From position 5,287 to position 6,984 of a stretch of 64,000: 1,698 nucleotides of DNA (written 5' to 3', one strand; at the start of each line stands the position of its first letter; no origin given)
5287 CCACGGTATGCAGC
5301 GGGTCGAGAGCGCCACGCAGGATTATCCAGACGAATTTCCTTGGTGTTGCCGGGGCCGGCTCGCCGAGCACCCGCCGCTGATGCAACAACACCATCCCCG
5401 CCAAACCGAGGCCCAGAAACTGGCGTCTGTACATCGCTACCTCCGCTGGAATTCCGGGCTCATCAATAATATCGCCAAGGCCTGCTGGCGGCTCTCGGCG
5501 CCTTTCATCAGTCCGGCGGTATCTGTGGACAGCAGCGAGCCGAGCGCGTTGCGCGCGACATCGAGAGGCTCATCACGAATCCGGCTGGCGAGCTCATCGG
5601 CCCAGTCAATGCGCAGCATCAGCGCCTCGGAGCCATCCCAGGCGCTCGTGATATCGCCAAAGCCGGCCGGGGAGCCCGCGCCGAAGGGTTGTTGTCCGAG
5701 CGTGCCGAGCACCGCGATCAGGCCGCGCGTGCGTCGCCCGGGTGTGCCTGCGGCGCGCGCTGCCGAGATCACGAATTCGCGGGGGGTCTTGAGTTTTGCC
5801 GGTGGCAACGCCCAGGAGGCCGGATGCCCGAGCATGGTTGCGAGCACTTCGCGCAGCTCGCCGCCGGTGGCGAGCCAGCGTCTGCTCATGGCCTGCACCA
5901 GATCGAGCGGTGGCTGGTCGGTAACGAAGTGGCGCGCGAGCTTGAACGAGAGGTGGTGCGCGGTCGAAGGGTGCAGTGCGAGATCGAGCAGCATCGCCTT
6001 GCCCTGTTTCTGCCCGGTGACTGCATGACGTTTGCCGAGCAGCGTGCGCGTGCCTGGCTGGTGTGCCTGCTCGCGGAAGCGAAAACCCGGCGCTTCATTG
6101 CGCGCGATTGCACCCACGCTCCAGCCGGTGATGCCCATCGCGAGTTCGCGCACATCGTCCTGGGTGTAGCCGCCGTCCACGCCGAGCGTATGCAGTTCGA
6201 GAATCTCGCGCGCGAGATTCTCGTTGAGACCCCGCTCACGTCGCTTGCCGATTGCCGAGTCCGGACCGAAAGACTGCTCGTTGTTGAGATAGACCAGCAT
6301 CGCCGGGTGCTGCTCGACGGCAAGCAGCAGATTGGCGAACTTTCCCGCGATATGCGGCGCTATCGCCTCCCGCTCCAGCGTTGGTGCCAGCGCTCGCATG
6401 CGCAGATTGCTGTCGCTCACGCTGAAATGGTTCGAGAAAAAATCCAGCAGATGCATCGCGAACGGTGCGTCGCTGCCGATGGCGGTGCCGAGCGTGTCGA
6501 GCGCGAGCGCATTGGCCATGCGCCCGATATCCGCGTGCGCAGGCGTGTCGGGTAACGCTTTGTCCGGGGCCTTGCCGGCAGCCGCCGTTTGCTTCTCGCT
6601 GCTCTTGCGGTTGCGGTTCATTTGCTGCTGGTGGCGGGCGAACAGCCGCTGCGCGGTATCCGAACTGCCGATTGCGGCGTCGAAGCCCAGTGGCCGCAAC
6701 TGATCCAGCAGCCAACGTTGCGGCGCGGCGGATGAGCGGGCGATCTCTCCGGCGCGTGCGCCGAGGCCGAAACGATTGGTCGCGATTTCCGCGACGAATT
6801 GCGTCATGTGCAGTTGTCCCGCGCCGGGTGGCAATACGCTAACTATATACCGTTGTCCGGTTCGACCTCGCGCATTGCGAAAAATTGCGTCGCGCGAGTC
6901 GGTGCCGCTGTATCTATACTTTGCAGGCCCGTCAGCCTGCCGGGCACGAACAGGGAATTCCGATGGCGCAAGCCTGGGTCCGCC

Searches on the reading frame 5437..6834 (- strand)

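Call 66: search_protein_families(library=pfam, proteins=[window:5437-6834:-], max_evalue=0.00001)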
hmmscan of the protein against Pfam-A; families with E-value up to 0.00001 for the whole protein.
window:5437-6834:- (465 aa): 1 family
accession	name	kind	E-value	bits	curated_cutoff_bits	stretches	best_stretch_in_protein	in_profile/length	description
PF08811.16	DUF1800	-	9.5e-109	364.8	26.1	1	18-464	2-419/419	Protein of unknown function (DUF1800)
